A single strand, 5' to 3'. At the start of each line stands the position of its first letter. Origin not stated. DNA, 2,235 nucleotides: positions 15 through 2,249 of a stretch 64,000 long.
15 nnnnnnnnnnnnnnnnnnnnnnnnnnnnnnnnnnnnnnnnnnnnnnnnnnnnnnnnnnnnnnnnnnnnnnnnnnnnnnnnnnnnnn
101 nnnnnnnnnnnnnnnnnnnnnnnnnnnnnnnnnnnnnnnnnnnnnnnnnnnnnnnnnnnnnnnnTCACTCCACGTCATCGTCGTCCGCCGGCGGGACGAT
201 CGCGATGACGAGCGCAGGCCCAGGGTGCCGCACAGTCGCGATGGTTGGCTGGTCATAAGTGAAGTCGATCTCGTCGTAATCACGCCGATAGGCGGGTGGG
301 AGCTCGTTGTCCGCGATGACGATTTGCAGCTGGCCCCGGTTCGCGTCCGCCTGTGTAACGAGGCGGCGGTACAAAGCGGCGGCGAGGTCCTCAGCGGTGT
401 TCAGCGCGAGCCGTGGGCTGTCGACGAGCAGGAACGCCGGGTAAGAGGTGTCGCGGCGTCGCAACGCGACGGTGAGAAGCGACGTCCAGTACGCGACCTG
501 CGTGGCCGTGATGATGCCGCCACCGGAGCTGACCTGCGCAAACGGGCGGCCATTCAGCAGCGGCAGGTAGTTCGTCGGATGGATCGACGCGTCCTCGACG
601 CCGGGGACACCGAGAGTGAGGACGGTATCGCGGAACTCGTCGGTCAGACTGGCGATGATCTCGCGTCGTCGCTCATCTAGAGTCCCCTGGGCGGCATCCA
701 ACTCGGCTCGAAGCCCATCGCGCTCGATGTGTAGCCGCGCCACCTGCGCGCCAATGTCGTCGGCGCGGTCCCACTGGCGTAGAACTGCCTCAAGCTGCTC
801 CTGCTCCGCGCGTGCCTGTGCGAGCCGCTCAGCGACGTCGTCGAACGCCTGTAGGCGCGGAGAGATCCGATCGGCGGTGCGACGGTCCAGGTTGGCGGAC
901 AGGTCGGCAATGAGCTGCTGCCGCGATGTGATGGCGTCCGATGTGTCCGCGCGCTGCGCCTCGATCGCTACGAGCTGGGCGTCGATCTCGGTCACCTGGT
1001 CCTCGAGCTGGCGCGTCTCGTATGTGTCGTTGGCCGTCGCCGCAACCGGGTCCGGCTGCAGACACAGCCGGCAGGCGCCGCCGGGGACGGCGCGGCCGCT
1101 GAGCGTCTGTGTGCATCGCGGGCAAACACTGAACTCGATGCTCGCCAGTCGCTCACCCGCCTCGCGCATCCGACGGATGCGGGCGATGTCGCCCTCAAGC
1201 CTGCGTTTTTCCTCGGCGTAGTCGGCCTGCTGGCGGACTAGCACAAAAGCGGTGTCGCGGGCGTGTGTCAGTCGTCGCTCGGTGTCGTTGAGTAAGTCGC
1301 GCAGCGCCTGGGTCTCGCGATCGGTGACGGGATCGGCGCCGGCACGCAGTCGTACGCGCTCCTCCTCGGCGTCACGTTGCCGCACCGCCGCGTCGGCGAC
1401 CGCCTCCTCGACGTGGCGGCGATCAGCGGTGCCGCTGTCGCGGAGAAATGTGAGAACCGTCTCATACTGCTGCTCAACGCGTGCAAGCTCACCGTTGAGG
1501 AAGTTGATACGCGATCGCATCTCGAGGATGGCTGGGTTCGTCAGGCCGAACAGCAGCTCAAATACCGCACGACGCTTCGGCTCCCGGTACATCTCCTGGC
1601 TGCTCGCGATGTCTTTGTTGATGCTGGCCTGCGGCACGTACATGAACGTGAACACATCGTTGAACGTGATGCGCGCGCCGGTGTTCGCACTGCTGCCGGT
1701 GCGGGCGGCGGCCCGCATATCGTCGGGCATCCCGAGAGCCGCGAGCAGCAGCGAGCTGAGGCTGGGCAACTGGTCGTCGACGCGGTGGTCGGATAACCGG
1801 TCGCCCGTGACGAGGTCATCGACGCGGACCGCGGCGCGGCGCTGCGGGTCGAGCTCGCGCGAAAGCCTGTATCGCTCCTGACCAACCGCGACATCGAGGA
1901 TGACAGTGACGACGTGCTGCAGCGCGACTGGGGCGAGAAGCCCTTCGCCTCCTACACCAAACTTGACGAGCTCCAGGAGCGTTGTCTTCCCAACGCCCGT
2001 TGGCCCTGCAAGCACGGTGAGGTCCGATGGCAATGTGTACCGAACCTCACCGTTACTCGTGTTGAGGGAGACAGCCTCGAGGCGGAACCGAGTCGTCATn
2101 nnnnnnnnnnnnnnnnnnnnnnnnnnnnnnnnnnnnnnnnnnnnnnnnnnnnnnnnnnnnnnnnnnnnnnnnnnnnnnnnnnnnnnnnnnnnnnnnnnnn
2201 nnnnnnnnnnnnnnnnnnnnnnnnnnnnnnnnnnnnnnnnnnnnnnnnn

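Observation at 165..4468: Translationally coupled three-gene operon (479 aa, 190 aa, 644-aa SMC/Rad50-like ATPase with zinc hook) immediately 3' of tRNA-fMet: candidate Lamassu/ABC-3C-like defence system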

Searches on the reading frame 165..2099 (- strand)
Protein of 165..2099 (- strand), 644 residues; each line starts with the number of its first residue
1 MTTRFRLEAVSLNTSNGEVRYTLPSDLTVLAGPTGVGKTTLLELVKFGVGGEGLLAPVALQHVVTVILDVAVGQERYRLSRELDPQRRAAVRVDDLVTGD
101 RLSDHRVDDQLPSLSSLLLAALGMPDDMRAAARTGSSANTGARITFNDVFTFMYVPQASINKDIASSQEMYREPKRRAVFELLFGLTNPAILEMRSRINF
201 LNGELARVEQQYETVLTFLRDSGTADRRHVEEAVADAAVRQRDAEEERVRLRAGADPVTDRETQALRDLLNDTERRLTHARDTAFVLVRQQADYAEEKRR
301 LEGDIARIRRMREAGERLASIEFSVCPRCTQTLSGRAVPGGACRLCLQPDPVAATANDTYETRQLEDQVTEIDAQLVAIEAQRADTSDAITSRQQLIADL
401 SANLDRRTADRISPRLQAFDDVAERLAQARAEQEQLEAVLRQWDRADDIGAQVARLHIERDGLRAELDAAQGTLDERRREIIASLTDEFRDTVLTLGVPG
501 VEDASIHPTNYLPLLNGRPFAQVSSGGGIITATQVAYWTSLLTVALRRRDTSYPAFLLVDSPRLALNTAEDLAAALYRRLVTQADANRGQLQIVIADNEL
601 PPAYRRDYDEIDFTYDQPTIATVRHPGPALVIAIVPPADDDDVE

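Call 4: search_protein_families(library=pfam, proteins=[window:165-2099:-], max_evalue=1)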
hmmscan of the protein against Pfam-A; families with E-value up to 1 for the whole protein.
window:165-2099:- (644 aa): 11 families
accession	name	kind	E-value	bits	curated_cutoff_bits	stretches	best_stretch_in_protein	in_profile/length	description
PF13476.12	AAA_23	-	9.3e-06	26.8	27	1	24-52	18-46/201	AAA domain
PF03193.22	RsgA_GTPase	-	0.004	17.4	30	1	17-44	98-125/174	RsgA GTPase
PF19792.4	DUF6276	-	0.017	15.7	27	1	320-426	9-115/128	Family of unknown function (DUF6276)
PF16326.10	ABC_tran_CTD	-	0.02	15.6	32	0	418-470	9-60/69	ABC transporter C-terminal domain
PF24026.1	DUF7337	-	0.026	15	30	1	453-487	6-40/61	Family of unknown function (DUF7337)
PF13304.12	AAA_21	-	0.083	13.4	27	1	27-47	1-21/304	AAA domain, putative AbiEii toxin, Type IV TA system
PF13555.12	AAA_29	-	0.11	12.7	27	1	24-42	20-39/61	P-loop containing region of AAA domain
PF13191.12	AAA_16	-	0.15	13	32.6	1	27-86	26-85/167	AAA ATPase domain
PF00005.33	ABC_tran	-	0.18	12.8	25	1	26-45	12-31/137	ABC transporter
PF13481.12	AAA_25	-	0.2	11.7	27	1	25-43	33-51/195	AAA domain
PF13401.12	AAA_22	-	0.51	11.1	27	1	27-45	7-25/130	AAA domain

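Call 5: search_protein_families(library=padloc, proteins=[window:165-2099:-], max_evalue=1)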
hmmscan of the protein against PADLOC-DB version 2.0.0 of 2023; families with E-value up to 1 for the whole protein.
window:165-2099:- (644 aa): 28 families (the best 25 are shown)
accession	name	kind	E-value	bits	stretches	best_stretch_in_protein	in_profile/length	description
PDLC03862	LmuB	-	1.3e-75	253.1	1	18-607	22-620/643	-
PDLC03863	LmuB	-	8.5e-50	168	1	2-615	2-597/610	-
PDLC03859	LmuB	-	2.7e-48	163.6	1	4-599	2-585/611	-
PDLC03864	LmuB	-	2.6e-25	87.1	2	200-597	235-632/657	-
PDLC03866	LmuB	-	8.7e-25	85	2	24-238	23-241/641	-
PDLC03860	LmuB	-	2.3e-10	37.6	1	17-598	18-522/565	-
PDLC03867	LmuB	-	4.3e-10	36.7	1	22-434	22-432/605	-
PDLC00262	LmuB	-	1e-09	35.8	2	22-294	22-280/588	AAA ATPase domain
PDLC00259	LmuB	-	2.5e-07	27.9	2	365-597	333-555/588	AAA ATPase domain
PDLC04135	mad3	-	4.4e-05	21.2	1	22-209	19-148/374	mads_3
PDLC00257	LmuB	-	0.00015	18.7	2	361-563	315-498/571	AAA ATPase domain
PDLC03865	LmuB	-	0.00016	18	2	24-51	30-57/1007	-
PDLC03861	LmuB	-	0.00039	16.5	1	21-52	227-258/1213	-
PDLC02981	AriAB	-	0.0013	15.4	1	25-46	23-44/694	-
PDLC04140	mad8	-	0.0088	13.6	1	26-277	28-150/314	mads_8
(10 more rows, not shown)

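Call 6: search_protein_families(library=ncbifam, proteins=[window:165-2099:-], max_evalue=1)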
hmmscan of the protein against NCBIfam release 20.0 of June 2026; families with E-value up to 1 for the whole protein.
window:165-2099:- (644 aa): 14 families
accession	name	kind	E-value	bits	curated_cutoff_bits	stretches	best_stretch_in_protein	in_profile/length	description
NF045487.1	ASRP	equivalog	6.1e-08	31.7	300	1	193-481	153-438/593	archaea-specific SMC-related protein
TIGR02168.1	SMC_prok_B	equivalog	0.0015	16.4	567.35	2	359-481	825-947/1181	chromosome segregation protein SMC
TIGR02673.1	FtsE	equivalog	0.023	14.4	264.85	0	24-45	27-48/214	cell division ATP-binding protein FtsE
TIGR02169.1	SMC_prok_A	equivalog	0.031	11.9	729.4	1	363-480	241-352/1165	chromosome segregation protein SMC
TIGR00606.1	rad50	subfamily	0.078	10.6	453.75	1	25-51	28-54/1311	DNA repair protein Rad50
TIGR03167.1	tRNA_sel_U_synt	equivalog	0.092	12.1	219.75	1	24-44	126-146/311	tRNA 2-selenouridine(34) synthase MnmH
NF008750.0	PRK11784.1-2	equivalog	0.11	11.5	241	1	24-45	138-159/346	tRNA 2-selenouridine(34) synthase MnmH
TIGR03499.1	FlhF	equivalog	0.13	12.2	174.15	1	27-40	200-213/286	flagellar biosynthesis GTPase FlhF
TIGR02418.1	acolac_catab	equivalog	0.16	10.4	551.1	1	370-445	283-356/539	acetolactate synthase AlsS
TIGR00611.2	recf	equivalog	0.27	10.4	172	1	19-47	15-43/339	DNA replication/repair protein RecF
NF033930.1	pneumo_PspA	exception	0.31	9.7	850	1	207-448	41-278/659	pneumococcal surface protein A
NF053563.1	Rkd4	equivalog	0.41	8.7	860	1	16-52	15-50/747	arcadin-4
NF045780.1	TrlF_fam_ATP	equivalog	0.5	9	350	1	241-483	453-683/944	TrlF family AAA-like ATPase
TIGR03263.1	guanyl_kin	equivalog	0.61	9.7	160.45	1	26-44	2-20/180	guanylate kinase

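Call 9: find_encoding_contigs(protein=window:165-2099:-, flank=10000, max_places=6)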
Protein window:165-2099:- (644 aa): 6 contigs read that carry it; 4 places shown.
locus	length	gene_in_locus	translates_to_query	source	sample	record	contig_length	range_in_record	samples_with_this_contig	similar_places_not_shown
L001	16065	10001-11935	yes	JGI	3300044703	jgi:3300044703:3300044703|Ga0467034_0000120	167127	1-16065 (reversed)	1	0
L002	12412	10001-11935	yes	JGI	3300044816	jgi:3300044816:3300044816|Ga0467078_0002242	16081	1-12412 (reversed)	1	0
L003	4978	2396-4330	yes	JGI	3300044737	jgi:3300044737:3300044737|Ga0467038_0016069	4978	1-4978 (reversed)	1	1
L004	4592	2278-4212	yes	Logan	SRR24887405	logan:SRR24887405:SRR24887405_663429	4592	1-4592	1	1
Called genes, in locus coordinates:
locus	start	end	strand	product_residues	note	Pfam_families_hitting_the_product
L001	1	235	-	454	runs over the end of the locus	PF10103:Zincin_2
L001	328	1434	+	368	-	PF01073:3Beta_HSD (weak), PF01370:Epimerase, PF13460:NAD_binding_10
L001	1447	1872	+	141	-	PF02391:MoaE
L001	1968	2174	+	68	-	-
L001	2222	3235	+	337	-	PF13180:PDZ_2, PF00595:PDZ (weak), PF17820:PDZ_6 (faint), PF05362:Lon_C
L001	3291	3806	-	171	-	PF28004:PPA1309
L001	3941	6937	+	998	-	PF03699:UPF0182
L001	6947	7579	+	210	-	-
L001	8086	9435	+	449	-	-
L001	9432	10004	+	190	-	-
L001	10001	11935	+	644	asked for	PF13476:AAA_23 (faint)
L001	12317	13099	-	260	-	PF13276:HTH_21, PF00665:rve, PF13683:rve_3, PF13333:rve_2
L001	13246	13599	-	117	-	PF01527:HTH_Tnp_1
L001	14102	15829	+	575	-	PF03485:Arg_tRNA_synt_N, PF00750:tRNA-synt_1d, PF05746:DALR_1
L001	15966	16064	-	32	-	?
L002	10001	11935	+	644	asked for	PF13476:AAA_23 (faint)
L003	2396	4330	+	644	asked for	PF13476:AAA_23 (faint)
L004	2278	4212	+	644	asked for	PF13476:AAA_23 (faint)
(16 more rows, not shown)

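Call 19: search_solved_structures(query=window:165-2099:-, max_evalue=0.01, show_alignments=1)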
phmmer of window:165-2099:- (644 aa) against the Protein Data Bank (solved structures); distinct sequences matched with E-value up to 0.01: 0.

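Call 42: search_protein_families(library=pfam, max_evalue=0.0001, proteins=[L001:14102-15829:+])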
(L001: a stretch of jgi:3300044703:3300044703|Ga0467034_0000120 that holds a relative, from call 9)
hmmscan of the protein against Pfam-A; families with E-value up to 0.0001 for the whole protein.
L001:14102-15829:+ (575 aa): 3 families
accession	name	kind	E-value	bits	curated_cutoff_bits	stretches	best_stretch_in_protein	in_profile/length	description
PF00750.26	tRNA-synt_1d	-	1.7e-108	363.2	23.3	1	98-448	1-348/349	tRNA synthetases class I (R), catalytic domain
PF05746.21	DALR_1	-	1.5e-31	109.3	22.3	1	463-575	1-117/117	DALR anticodon binding domain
PF03485.21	Arg_tRNA_synt_N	-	1.2e-15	58.3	21.5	1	11-90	6-85/85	Arginyl tRNA synthetase N terminal domain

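Call 49: search_solved_structures(query=A2, max_evalue=10, show_alignments=0)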
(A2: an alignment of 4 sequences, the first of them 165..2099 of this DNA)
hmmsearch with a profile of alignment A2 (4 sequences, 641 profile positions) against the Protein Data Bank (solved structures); distinct sequences matched with E-value up to 10: 15.
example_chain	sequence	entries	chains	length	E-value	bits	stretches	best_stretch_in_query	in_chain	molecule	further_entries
3qf7_A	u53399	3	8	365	2.8e-05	26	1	18-89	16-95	Rad50 | Probable DNA double-strand break repair Rad50 ATPase,Probable DNA double-strand break repa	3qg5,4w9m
3tho_A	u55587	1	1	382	2.8e-05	25.9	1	18-89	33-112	Probable DNA double-strand break repair Rad50 ATPase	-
6c2u_A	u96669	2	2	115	0.002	19.8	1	24-60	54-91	phosphate-loop protein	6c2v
4y66_B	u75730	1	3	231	0.0077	17.9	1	182-284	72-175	Putative tbpip family protein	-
2onk_A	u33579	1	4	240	0.079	14.6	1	18-46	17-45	Molybdate/tungstate ABC transporter, ATP-binding protein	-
6zff_A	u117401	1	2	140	0.19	13.3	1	213-322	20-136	DNA double-strand break repair Rad50 ATPase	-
7jil_h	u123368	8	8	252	0.38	12.3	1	246-317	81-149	30S ribosomal protein S3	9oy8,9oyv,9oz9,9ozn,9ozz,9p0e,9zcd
7n6g_6M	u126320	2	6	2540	0.59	11.7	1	25-60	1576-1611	FAP42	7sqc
8ipr_C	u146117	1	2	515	0.68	11.5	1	25-45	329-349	Transmembrane ATP-binding protein ABC transporter cydD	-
8ipq_B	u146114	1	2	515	0.68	11.5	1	25-45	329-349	Transmembrane ATP-binding protein ABC transporter cydD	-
1l8d_A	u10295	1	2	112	0.72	11.4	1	225-309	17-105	DNA double-strand break repair rad50 ATPase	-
8e2l_C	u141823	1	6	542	1.2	10.6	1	26-52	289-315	Twinkle mtDNA helicase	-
7cgn_B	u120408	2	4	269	1.4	10.5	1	26-46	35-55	Phospholipid ABC transporter ATP-binding protein MlaF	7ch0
6xbd_I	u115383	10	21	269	1.4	10.5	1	26-46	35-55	Phospholipid transport system ATP-binding protein MlaF | Organic solvent ABC transporter ATP-binding protein | Toluene tolerance protein Ttg2A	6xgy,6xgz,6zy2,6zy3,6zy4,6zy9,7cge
2r9q_A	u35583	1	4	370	2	9.9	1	56-138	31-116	2'-deoxycytidine 5'-triphosphate deaminase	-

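Call 76: search_dna_similar(query=window:165-2099:-, collection=plasmids, mode=protein, max_rows=15, max_evalue=1e-10)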
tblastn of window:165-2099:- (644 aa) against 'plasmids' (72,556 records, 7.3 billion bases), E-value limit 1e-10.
Records with a match: 19; places in all: 23; records where one place covers at least 80% of the query: 10.
Best place of each record, by identity: <60% 19.
By first word of the organism name: Streptomyces 16; [Kitasatospora] 1; Kitasatospora 1; Rhodococcus 1.
By predicted mobility (MOB-suite, as given by PLSDB): non-mobilizable 13; mobilizable 6.
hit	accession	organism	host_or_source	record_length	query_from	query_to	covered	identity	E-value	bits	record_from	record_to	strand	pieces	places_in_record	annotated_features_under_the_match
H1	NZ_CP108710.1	Streptomyces canus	-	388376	1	628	98%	31.9%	1e-70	256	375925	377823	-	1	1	hypothetical protein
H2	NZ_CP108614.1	Streptomyces sp. NBC_01166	-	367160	1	631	98%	31.0%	4e-56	214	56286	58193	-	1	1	AAA family ATPase | hypothetical protein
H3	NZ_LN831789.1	Streptomyces leeuwenhoekii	Salar de Atacama, Atacama Desert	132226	1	628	98%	30.3%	2e-69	253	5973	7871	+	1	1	ATP-binding protein | hypothetical protein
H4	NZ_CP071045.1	Streptomyces sp. CA-256286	sediment,muddy soil from torrent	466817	1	628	98%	28.8%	8e-54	206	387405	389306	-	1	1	ATP-binding protein | hypothetical protein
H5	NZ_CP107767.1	Streptomyces griseorubiginosus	-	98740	83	628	85%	31.7%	7e-55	210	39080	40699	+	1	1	hypothetical protein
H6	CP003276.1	Streptomyces hygroscopicus subsp. jinggangensis 5008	-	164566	14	617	94%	24.3%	2e-13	82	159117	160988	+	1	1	hypothetical protein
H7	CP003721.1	Streptomyces hygroscopicus subsp. jinggangensis TL01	-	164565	14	617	94%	24.3%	2e-13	82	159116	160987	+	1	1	hypothetical protein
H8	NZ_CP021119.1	Streptomyces sp. CLI2509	Hymenochaete rubiginosa,whole organism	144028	4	602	93%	23.8%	4e-15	87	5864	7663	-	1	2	hypothetical protein (x2)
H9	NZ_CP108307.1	Streptomyces sp. NBC_00015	-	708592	4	602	93%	22.9%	7e-15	86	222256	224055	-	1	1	hypothetical protein (x2)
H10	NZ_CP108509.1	Streptomyces sp. NBC_01237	-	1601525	26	607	90%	23.3%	2e-12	79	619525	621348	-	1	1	none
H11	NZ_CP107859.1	Streptomyces anulatus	-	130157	144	602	71%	28.5%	9e-23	111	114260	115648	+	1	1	hypothetical protein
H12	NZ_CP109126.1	Streptomyces anulatus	-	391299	144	602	71%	28.5%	3e-22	110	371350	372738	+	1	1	hypothetical protein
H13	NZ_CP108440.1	Streptomyces sp. NBC_01278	-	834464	144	602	71%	28.0%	1e-20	104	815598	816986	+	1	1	hypothetical protein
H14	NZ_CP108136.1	[Kitasatospora] papulosa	-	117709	144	602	71%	27.3%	3e-18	97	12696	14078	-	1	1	hypothetical protein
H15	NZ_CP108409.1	Kitasatospora sp. NBC_01300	-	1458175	125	631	79%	24.2%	2e-19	100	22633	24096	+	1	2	record has no annotation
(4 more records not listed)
